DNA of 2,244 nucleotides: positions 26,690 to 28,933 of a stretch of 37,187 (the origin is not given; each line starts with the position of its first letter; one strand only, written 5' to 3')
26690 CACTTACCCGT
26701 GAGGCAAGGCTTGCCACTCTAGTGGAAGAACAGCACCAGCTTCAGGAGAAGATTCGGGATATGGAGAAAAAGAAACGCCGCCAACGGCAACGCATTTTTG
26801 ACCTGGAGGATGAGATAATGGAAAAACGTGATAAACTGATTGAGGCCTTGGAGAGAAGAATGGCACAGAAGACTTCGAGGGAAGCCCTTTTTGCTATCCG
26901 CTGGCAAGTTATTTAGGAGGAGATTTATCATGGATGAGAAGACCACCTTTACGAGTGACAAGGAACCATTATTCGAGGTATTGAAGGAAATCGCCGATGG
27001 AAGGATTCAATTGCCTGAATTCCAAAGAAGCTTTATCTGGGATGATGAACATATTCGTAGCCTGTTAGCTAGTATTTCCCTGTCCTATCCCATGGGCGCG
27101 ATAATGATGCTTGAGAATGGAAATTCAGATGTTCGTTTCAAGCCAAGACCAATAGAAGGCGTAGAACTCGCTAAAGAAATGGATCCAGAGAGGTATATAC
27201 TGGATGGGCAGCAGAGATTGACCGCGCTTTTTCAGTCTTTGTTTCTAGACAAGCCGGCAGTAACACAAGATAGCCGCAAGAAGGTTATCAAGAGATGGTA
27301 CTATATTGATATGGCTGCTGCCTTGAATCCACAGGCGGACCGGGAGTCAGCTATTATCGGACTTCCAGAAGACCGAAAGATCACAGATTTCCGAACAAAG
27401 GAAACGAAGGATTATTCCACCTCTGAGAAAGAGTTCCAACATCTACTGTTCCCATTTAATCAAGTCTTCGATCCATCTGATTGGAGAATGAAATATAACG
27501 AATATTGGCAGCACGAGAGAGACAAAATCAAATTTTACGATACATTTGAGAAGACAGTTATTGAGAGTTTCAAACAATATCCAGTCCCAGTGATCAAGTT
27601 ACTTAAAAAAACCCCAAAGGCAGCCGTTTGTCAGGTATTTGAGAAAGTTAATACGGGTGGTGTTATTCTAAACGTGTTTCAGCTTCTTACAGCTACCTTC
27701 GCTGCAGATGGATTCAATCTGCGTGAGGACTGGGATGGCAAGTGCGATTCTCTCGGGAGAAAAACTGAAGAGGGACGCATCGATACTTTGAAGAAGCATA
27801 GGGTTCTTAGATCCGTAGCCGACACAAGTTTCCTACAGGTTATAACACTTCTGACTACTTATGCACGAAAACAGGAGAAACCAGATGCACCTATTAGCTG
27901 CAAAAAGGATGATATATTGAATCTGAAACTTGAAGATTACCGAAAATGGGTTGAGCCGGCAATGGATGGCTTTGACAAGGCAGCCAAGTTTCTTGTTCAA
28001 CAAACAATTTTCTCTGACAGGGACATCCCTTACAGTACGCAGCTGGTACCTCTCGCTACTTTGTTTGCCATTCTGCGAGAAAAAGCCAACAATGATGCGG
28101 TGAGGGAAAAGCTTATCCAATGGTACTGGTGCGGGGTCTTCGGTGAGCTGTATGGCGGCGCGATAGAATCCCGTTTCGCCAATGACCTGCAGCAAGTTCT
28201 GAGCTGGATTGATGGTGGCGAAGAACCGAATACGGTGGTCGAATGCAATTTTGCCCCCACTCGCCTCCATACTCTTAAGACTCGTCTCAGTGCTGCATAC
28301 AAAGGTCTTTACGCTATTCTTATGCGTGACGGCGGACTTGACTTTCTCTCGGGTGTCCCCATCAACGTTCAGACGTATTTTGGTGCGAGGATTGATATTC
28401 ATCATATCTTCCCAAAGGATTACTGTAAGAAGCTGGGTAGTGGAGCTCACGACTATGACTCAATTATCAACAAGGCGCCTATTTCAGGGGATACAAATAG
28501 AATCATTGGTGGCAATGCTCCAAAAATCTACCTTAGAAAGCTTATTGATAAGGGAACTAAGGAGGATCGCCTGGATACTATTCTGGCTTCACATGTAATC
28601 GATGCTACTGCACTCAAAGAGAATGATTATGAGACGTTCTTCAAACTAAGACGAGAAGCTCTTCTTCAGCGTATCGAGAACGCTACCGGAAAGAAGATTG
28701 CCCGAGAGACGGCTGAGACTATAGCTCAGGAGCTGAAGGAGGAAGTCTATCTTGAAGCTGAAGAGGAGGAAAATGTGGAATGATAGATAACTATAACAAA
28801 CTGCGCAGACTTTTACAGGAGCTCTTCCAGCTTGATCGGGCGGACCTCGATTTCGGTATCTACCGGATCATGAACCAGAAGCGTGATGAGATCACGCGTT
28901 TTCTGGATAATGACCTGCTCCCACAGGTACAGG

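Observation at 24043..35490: Five-gene coupled operon (SNF2 ATPase, DUF262/DUF1524 nuclease, long beta-class MTase, Res-like helicase-nuclease, unknown protein): candidate undescribed composite defence system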

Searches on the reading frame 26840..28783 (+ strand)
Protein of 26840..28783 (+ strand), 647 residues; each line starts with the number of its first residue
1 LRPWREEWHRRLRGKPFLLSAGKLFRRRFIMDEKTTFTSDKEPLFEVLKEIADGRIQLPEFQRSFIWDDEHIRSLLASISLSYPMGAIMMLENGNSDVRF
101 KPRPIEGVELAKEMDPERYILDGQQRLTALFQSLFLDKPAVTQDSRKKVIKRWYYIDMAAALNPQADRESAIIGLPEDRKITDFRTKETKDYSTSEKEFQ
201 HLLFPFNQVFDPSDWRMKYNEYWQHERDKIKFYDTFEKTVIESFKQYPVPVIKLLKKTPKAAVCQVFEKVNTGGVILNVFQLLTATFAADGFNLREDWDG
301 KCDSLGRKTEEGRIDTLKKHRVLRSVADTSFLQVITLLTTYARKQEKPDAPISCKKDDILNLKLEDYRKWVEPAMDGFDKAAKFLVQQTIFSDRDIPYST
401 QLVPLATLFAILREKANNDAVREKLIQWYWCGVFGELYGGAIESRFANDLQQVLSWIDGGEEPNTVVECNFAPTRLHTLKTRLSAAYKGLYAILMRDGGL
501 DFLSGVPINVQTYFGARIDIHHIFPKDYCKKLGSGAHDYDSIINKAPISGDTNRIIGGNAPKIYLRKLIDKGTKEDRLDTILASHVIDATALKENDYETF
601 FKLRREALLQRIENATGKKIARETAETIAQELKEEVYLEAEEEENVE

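Call 3: search_protein_families(library=pfam, proteins=[window:26840-28783:+], max_evalue=0.01)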
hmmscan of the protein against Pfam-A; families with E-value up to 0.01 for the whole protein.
window:26840-28783:+ (647 aa): 1 family
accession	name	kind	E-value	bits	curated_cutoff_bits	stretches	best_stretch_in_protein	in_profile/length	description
PF03235.19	GmrSD_N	-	3.3e-30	106.1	33.2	1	46-287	3-198/199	GmrSD restriction endonuclease, N-terminal domain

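Call 4: search_protein_families(library=padloc, proteins=[window:26840-28783:+], max_evalue=0.01)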
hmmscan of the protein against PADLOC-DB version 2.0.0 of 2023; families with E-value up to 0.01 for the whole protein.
window:26840-28783:+ (647 aa): 11 families
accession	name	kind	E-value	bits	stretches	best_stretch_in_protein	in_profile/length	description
PDLC04709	PDC-M55C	-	1.9e-31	107.3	1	45-460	18-392/554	-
PDLC04151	HEC-05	-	1.1e-20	72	1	43-309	27-298/600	-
PDLC03877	NsnA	-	3.6e-14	50.8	1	34-279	43-192/385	-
PDLC04150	HEC-05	-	2.3e-12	44.6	1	46-284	12-257/583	-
PDLC04157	HEC-06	-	4.2e-05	20.3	1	49-130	16-85/558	-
PDLC04153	HEC-05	-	0.00011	18.6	1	47-91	12-56/621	-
PDLC04155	HEC-06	-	0.00016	18.3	1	48-129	13-82/562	-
PDLC04154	HEC-06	-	0.00084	16.1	1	34-130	4-85/569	-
PDLC02791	SspE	-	0.0009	15.5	1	37-131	3-102/775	SspE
PDLC02792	SspE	-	0.00094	15.6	0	34-81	3-49/771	SspE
PDLC02695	Orf5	-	0.0017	14.8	1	54-131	18-92/601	Orf5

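Call 7: search_protein_families(library=ncbifam, proteins=[window:26840-28783:+], max_evalue=0.01)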
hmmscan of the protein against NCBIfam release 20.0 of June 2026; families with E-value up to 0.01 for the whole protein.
window:26840-28783:+ (647 aa): 0 families

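Call 62: find_related_loci(query=window:26930-28783:+, collection=metagenome_contigs, flank=8000)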
Query window:26930-28783:+ (617 aa) in metagenome_contigs; peptide patterns used: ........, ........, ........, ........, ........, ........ (x = any residue, [..] = any of these).
509 stretches matched a pattern; 475 encode a relative of the query (tblastn E <= 1e-3); the best 80 are kept; 80 distinct loci.
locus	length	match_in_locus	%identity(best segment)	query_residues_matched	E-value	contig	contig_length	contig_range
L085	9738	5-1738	84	32-608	0e+0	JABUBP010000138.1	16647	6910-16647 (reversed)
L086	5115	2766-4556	60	1-596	0e+0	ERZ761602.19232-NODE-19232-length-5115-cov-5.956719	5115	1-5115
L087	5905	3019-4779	56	5-594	0e+0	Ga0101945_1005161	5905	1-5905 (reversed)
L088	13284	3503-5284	53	1-597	0e+0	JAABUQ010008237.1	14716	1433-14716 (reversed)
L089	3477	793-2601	53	1-605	0e+0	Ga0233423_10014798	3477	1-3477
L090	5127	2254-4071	52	1-605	0e+0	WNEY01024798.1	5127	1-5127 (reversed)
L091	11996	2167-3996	52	1-606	0e+0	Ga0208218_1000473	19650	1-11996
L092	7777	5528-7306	52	5-600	0e+0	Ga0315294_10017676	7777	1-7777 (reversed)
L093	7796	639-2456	50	1-605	0e+0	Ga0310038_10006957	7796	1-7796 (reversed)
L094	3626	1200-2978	52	1-590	0e+0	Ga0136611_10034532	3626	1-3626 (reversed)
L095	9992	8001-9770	50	6-596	0e+0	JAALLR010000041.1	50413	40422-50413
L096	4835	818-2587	52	5-595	0e+0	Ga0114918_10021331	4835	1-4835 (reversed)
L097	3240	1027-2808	50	1-593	0e+0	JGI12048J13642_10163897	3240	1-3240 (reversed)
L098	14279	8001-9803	49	5-617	0e+0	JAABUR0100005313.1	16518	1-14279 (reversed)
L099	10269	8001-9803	49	5-617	0e+0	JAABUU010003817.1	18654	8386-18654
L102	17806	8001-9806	52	1-601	0e+0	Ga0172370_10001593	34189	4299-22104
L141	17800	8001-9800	47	5-595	2e-175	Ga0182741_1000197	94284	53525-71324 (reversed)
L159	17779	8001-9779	44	8-600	7e-163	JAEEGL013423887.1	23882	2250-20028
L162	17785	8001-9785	43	3-606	1e-162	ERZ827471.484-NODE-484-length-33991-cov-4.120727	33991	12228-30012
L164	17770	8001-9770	43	7-606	5e-162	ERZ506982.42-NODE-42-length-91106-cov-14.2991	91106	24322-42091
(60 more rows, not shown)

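Call 66: search_protein_families(library=pfam, proteins=[L102:4422-7940:+, L141:4925-7975:+, L141:9778-12873:+, L162:4488-6626:+, L162:10037-12985:+, L098:4022-7861:+, L159:3600-7985:+, L164:4880-7576:+], max_evalue=0.0001)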
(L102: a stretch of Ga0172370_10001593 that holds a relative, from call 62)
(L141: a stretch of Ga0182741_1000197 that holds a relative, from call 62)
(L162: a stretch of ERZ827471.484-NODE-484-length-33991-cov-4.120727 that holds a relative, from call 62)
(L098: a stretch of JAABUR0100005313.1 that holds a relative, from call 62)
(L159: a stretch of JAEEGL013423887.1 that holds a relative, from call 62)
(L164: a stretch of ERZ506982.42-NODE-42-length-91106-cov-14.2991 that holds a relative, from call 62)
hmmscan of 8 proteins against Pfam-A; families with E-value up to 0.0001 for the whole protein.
L102:4422-7940:+ (1172 aa): 0 families

L141:4925-7975:+ (1016 aa): 2 families
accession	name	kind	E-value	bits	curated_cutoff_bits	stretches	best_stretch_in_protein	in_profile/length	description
PF04851.21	ResIII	-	3.9e-09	37.1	22.5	1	133-323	8-140/164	Type III restriction enzyme, res subunit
PF19778.5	RE_endonuc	-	1.1e-05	25.7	23.4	1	883-971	2-86/108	Endonuclease domain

L141:9778-12873:+ (1031 aa): 1 family
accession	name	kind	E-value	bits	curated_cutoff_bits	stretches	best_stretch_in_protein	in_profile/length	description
PF01555.25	N6_N4_Mtase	-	1.1e-31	111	26.7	1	237-581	1-217/221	DNA methylase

L162:4488-6626:+ (712 aa): 3 families
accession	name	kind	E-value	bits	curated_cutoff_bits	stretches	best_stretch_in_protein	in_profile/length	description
PF13589.12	HATPase_c_3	-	2.9e-20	73.1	25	1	26-140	4-116/137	Histidine kinase-, DNA gyrase B-, and HSP90-like ATPase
PF02518.31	HATPase_c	-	1.4e-17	64.6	26.4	2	606-708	6-107/111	Histidine kinase-, DNA gyrase B-, and HSP90-like ATPase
PF14501.12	HATPase_c_5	-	1.8e-05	25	22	1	606-708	6-101/102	GHKL domain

L162:10037-12985:+ (982 aa): 6 families
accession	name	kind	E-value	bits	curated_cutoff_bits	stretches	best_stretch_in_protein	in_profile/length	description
PF11907.13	DUF3427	-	5.5e-94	315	27.7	1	702-979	1-279/280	Domain of unknown function (DUF3427)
PF04851.21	ResIII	-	1e-40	139.8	22.5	1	223-373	1-163/164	Type III restriction enzyme, res subunit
PF00271.37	Helicase_C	-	5.8e-14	52.7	23.5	1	461-557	16-108/110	Helicase conserved C-terminal domain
PF13091.12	PLDc_2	-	1.4e-13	51.3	27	1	67-182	20-132/132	PLD-like domain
PF18766.7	SWI2_SNF2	-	3.3e-13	50.3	26.7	1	236-416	9-194/221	SWI2/SNF2 ATPase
PF00270.35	DEAD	-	3.1e-10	40.5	26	1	245-374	14-162/167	DEAD/DEAH box helicase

L098:4022-7861:+ (1279 aa): 4 families
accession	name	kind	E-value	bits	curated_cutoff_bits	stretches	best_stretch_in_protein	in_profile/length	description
PF07669.17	Eco57I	-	1.5e-40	139.5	25.3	1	546-849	2-171/171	Eco57I restriction-modification methylase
PF02384.22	N6_Mtase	-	9.9e-13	48.5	20.4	1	450-570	23-103/311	N-6 DNA Methylase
PF20473.4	MmeI_Mtase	-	3.2e-08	33.5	27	1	491-571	18-89/259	MmeI, DNA-methyltransferase domain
PF12950.13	TaqI_C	-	2.1e-06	28.4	26.5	1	978-1123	2-103/118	TaqI-like C-terminal specificity domain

L159:3600-7985:+ (1461 aa): 4 families
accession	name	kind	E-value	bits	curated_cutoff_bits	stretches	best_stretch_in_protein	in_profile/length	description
PF18766.7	SWI2_SNF2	-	3.3e-48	164.7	26.7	1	286-491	1-187/221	SWI2/SNF2 ATPase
PF22679.2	T1R_D3-like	-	1.5e-43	149.4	27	1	589-743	1-156/158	Type I restriction enzyme subunit R domain 3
PF04851.21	ResIII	-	2.8e-33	115.6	22.5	1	282-456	3-163/164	Type III restriction enzyme, res subunit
PF04313.20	HSDR_N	-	1.6e-15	57.9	25.1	1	119-229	92-197/198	Type I restriction enzyme R protein N terminus (HSDR_N)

L164:4880-7576:+ (898 aa): 2 families
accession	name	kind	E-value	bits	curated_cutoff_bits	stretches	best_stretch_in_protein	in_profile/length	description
PF04851.21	ResIII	-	5.9e-32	111.3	22.5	1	33-227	2-162/164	Type III restriction enzyme, res subunit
PF00270.35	DEAD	-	5.5e-09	36.4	26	1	37-228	2-161/167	DEAD/DEAH box helicase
